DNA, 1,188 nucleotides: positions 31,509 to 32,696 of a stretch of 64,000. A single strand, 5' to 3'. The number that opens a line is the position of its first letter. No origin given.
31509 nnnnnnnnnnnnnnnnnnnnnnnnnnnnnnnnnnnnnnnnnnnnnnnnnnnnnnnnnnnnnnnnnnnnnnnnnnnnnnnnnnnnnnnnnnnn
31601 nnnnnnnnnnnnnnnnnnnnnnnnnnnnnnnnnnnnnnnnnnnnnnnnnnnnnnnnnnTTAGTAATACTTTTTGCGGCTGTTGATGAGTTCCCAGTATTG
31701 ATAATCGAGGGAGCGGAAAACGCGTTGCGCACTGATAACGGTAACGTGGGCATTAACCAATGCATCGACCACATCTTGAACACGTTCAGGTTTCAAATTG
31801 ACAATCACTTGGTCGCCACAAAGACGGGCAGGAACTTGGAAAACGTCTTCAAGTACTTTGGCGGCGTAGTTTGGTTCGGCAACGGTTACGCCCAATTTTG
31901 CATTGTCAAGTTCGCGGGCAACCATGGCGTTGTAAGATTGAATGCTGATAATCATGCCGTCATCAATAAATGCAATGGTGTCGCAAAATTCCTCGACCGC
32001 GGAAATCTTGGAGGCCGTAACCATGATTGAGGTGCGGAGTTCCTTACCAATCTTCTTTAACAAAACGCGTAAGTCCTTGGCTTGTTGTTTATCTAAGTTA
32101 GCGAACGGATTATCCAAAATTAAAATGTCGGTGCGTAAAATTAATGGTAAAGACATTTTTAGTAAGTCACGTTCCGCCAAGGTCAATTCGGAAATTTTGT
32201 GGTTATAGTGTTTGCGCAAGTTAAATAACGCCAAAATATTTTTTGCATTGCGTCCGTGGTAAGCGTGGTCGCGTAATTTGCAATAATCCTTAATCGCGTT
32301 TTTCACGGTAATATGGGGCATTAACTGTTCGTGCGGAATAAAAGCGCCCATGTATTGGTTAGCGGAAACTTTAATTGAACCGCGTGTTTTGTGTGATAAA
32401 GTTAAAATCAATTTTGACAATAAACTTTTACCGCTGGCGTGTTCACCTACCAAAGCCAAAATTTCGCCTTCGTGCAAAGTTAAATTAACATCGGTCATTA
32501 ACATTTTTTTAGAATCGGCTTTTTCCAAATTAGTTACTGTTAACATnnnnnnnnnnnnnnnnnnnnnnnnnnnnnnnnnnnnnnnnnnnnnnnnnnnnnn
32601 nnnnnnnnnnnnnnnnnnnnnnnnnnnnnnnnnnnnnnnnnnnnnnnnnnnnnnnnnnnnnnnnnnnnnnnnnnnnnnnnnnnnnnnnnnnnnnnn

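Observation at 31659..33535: Membrane-tethered PadR regulator translationally coupled to a catalytically degenerate ABC ATPase, with no permease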

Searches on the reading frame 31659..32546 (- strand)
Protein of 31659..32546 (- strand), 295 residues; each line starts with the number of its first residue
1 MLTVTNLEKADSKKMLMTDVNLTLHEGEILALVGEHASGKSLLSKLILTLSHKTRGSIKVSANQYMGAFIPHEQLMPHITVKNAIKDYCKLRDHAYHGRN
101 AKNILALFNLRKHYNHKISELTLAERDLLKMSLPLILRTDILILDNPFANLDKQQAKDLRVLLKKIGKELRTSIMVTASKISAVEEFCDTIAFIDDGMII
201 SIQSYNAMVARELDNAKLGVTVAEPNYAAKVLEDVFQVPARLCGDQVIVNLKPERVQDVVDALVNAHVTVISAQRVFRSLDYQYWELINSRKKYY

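Call 3: search_protein_families(library=pfam, proteins=[window:31659-32546:-], max_evalue=0.1)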
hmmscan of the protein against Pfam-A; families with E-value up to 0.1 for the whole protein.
window:31659-32546:- (295 aa): 3 families
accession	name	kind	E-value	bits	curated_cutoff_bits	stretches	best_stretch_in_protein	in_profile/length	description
PF00005.33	ABC_tran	-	5.4e-15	56.6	25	1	18-149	2-137/137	ABC transporter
PF13191.12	AAA_16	-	0.031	15.2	32.6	1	25-167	22-124/167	AAA ATPase domain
PF13401.12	AAA_22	-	0.038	14.7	27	0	27-164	5-109/130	AAA domain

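Call 4: search_protein_families(library=ncbifam, proteins=[window:31659-32546:-], max_evalue=0.01)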
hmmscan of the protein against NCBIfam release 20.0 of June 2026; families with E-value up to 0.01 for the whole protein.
window:31659-32546:- (295 aa): 178 families (the best 25 are shown)
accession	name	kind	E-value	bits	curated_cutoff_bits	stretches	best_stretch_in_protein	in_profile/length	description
NF047568.1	PSM_export_PmtC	equivalog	6.9e-23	81.5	375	1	4-286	3-283/290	phenol-soluble modulin export ABC transporter ATP-binding protein PmtC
TIGR00968.1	3a0106s01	subfamily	9.9e-22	77.6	342.75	1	3-208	2-218/237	sulfate ABC transporter ATP-binding protein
TIGR03740.1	galliderm_ABC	subfamily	3.8e-21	75.8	309.75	1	2-206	1-209/223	lantibiotic protection ABC transporter ATP-binding subunit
TIGR01188.1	drrA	subfamily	1.8e-18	66.9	312.45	1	99-286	103-299/302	daunorubicin resistance ABC transporter, ATP-binding protein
TIGR02315.1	ABC_phnC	equivalog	2e-18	66.7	266.1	2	75-208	101-233/243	phosphonate ABC transporter ATP-binding protein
NF040840.2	tungstate_WtpC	equivalog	4.8e-18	65.6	440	1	1-212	1-222/347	tungstate ABC transporter ATP-binding protein WtpC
TIGR02211.1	LolD_lipo_ex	equivalog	5.5e-17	62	307.75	1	9-187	13-208/221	lipoprotein-releasing ABC transporter ATP-binding protein LolD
NF008105.0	PRK10851.1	equivalog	6.6e-17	61.2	502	1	3-206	4-222/362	sulfate/thiosulfate ABC transporter ATP-binding protein CysA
NF043075.1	MMSYN1_0197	equivalog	6.7e-17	61.4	550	1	2-206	3-218/341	spermidine/putrescine ABC transporter ATP-binding protein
TIGR02769.1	nickel_nikE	equivalog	7.6e-17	61.7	332.55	2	6-60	16-70/265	nickel import ATP-binding protein NikE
NF007253.0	PRK09700.1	equivalog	1e-16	60.7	772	2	95-206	120-230/510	D-allose ABC transporter ATP-binding protein AlsA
TIGR04521.1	ECF_ATPase_2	equivalog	1.1e-16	60.8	330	2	135-225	159-249/279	energy-coupling factor transporter ATPase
NF011967.0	PRK15439.1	equivalog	1.6e-16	59.9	586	1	2-208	12-227/510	autoinducer 2 ABC transporter ATP-binding protein LsrA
TIGR03522.1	GldA_ABC_ATP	equivalog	1.9e-16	60.4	402.6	1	2-281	3-294/301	gliding motility-associated ABC transporter ATP-binding subunit GldA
NF040905.2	GguA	equivalog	5.7e-16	58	810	2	70-205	90-223/500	multiple monosaccharide ABC transporter ATP-binding protein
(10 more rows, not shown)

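Call 9: find_homologous_proteins(query=window:31659-32546:-)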
Query window:31659-32546:- (295 aa): 1635 proteins with E <= 0.001 among 3723 candidates; the best 120 are listed.
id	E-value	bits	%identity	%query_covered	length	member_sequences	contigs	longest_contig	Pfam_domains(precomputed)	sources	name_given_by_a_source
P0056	2.4e-185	632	99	100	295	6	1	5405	PF00005.34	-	-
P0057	7.7e-171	585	91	100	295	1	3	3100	PF00005.34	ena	-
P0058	2.3e-168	577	88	100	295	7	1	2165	PF00005.34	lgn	-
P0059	2.1e-164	564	86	100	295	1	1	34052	PF00005.34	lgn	-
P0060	1.4e-159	548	84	100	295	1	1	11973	PF00005.34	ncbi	-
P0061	2.6e-159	547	86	100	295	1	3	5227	PF00005.34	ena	-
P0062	3.6e-159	546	83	100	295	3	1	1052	PF00005.34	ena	-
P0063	9.4e-156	535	82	100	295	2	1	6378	PF00005.34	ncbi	-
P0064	3.2e-155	534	82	100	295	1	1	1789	PF00005.34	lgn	-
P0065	1.1e-154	532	84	100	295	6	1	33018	PF00005.34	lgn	-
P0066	8.8e-154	529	81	100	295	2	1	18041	PF00005.34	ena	-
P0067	4.8e-153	526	80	100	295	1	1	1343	PF00005.34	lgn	-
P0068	2.9e-151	521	80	100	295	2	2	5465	PF00005.34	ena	-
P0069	5.0e-150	516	79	100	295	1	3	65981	PF00005.34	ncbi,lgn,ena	-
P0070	1.4e-148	512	78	100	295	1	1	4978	PF00005.34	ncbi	-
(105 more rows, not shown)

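Call 44: predict_structure(alignment_id=A3)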
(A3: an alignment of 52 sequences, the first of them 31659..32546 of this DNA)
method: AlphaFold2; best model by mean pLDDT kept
length: 295 residues; sequences in the alignment: 52
mean_pLDDT: 89.9   pTM: 0.77
mean pLDDT of the five models: 89.9, 89.7, 89.6, 88.4, 87.6
residues with pLDDT >= 90: 194; 70-90: 95; 50-70: 5; < 50: 1
segments of 3 or more residues with pLDDT < 50: none
pLDDT, mean of each block of 10 residues (from residue 1): 92 88 94 91 89 83 87 90 96 92 95 97 96 93 94 93 92 94 88 91 85 80 94 93 89 91 95 83 78 62
secondary structure, 60 per line:
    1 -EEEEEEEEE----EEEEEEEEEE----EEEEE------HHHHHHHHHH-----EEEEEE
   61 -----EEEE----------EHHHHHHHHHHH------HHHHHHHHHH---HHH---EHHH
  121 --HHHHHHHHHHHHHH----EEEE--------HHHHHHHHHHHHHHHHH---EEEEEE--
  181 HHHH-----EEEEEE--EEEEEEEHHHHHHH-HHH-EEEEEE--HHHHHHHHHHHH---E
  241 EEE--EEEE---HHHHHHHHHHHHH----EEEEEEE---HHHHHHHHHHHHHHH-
elements in order: E2-10 E15-24 E29-33 H40-49 E55-60 E66-69 H81-91 H98-107 H123-136 E141-144 H153-169 E173-178 H181-184 E190-195 E198-204 H205-211 E217-222 H225-236 E240-243 E246-249 H253-265 E270-276 H280-294

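Call 47: search_solved_structures(query=A3, max_evalue=1e-10, show_alignments=2)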
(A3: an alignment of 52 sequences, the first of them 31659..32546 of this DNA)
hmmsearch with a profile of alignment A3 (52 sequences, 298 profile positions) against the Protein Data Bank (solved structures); distinct sequences matched with E-value up to 1e-10: 537 (the best 60 are shown).
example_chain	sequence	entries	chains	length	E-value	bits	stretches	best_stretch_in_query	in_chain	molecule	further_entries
7w01_A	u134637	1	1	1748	6.5e-54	186.5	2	5-203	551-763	Phospholipid-transporting ATPase ABCA3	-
7w02_A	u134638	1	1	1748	1.8e-53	185.1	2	5-203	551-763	Phospholipid-transporting ATPase ABCA3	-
6xjh_C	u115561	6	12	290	3.1e-50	174.5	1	6-292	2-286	ABC transporter ATP-binding protein | ABC transporter, ATP-binding protein, putative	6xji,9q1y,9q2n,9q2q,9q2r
8s7v_K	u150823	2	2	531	2.3e-47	165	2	4-204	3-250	Glycine betaine/carnitine/choline transport ATP-binding protein OpuCA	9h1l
7lkp_A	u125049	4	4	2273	9.5e-45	156.4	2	7-202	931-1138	Retinal-specific phospholipid-transporting ATPase ABCA4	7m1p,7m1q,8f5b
7e7i_A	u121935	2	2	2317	1e-44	156.4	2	7-202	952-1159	Retinal-specific phospholipid-transporting ATPase ABCA4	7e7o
7lkz_A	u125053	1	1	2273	2.6e-44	155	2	7-202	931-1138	Retinal-specific phospholipid-transporting ATPase ABCA4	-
7e7q_A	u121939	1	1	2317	2.7e-44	154.9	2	7-202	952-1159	Retinal-specific phospholipid-transporting ATPase ABCA4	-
1vpl_A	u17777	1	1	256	9.9e-44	153.1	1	6-218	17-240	ABC transporter, ATP-binding protein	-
7tby_A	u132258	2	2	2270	1.2e-43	152.8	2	6-207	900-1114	ATP-binding cassette, sub-family A (ABC1), member 1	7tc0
7tbz_A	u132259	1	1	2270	1.2e-43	152.8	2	6-207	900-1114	ATP-binding cassette, sub-family A (ABC1), member 1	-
7tdt_A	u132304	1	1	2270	1.2e-43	152.8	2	6-207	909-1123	Phospholipid-transporting ATPase ABCA1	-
5xjy_A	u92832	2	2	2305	1.3e-43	152.8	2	6-207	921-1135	ATP-binding cassette sub-family A member 1 | Phospholipid-transporting ATPase ABCA1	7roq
7tbw_A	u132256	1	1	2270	3.3e-43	151.4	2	6-207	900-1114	ATP-binding cassette, sub-family A (ABC1), member 1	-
4yer_A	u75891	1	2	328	3.7e-43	151.2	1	1-294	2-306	ABC transporter ATP-binding protein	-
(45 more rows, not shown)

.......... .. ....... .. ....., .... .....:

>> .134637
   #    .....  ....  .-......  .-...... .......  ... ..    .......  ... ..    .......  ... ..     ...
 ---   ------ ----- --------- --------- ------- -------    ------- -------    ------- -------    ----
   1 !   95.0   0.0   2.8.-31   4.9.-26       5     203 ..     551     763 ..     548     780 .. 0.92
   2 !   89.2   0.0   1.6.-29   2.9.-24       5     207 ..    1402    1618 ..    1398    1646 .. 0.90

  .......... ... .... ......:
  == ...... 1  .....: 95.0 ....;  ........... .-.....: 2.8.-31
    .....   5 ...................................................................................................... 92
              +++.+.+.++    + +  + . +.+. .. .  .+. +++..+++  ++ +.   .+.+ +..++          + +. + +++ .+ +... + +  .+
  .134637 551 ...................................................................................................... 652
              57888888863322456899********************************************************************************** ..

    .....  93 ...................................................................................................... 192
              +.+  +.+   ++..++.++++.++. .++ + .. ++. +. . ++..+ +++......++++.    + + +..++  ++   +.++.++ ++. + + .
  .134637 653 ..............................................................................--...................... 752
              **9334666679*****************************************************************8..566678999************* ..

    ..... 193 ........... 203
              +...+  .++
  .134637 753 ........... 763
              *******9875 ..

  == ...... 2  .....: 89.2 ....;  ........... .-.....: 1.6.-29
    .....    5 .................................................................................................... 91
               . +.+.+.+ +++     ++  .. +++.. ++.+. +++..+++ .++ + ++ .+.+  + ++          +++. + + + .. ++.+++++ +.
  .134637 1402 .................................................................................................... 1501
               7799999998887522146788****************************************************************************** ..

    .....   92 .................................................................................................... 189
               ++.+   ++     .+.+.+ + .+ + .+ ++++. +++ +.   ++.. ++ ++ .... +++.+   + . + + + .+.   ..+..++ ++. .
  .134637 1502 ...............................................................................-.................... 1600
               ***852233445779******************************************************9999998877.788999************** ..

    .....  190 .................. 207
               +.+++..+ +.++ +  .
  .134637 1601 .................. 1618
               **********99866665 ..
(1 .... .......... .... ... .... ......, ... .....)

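Call 49: fold_search(model_id=the predicted structure, library=pdb)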
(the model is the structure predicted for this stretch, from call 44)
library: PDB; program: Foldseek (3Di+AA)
matches with E <= 10: 1819; with E <= 0.001: 1276
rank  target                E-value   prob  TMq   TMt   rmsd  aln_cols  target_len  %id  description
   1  6xji_C                4.0e-20  1.00  0.69  0.70   6.7       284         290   18  PmtCD ABC exporter at C1 symmetry (released 2020-10-14)
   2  3puv_B                2.6e-19  1.00  0.65  0.54   5.9       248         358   20  Crystal Structure of an outward-facing MBP-Maltose transporter complex bound to ADP-VO4 (released 2011-08-10)
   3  6cvl_D                5.3e-19  1.00  0.65  0.57   8.6       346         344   17  Crystal structure of the Escherichia coli ATPgS-bound MetNI methionine ABC transporter in complex with its MetQ bindin (released 2018-11-14)
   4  4yer_A                1.3e-18  1.00  0.72  0.75   6.0       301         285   17  Crystal structure of an ABC transporter ATP-binding protein (TM_1403) from Thermotoga maritima MSB8 at 2.35 A resoluti (released 2015-03-11)
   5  3tui_D                1.3e-18  1.00  0.66  0.57   9.2       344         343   17  Inward facing conformations of the MetNI methionine ABC transporter: CY5 native crystal form (released 2011-11-30)
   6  2r6g_B                1.8e-18  1.00  0.64  0.52   8.1       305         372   19  The Crystal Structure of the E. coli Maltose Transporter (released 2007-11-27)
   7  3tui_C                2.3e-18  1.00  0.65  0.56   9.2       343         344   17  Inward facing conformations of the MetNI methionine ABC transporter: CY5 native crystal form (released 2011-11-30)
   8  3puy_B                4.9e-18  1.00  0.64  0.53   6.3       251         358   20  Crystal Structure of an outward-facing MBP-Maltose transporter complex bound to AMP-PNP after crystal soaking of the p (released 2011-05-18)
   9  3puz_A                1.0e-17  1.00  0.65  0.52   6.2       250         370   20  Crystal Structure of a pre-translocation state MBP-Maltose transporter complex bound to AMP-PNP (released 2011-05-18)
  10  6cvl_C                1.3e-17  1.00  0.65  0.56   8.6       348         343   17  Crystal structure of the Escherichia coli ATPgS-bound MetNI methionine ABC transporter in complex with its MetQ bindin (released 2018-11-14)
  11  2it1_A                1.4e-17  1.00  0.62  0.51   8.5       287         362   19  Structure of PH0203 protein from Pyrococcus horikoshii (released 2007-10-30)
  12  3dhw_C                1.5e-17  1.00  0.64  0.56  10.3       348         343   17  Crystal structure of methionine importer MetNI (released 2008-08-05)
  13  2it1_B                1.7e-17  1.00  0.64  0.53   9.7       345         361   17  Structure of PH0203 protein from Pyrococcus horikoshii (released 2007-10-30)
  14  2r6g_A                1.8e-17  1.00  0.65  0.52   7.9       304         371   19  The Crystal Structure of the E. coli Maltose Transporter (released 2007-11-27)
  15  7o14_B                2.3e-17  1.00  0.75  0.72   4.9       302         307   20  ABC transporter NosDFY, nucleotide-free in lipid nanodisc, R-domain 1 (released 2022-04-13)
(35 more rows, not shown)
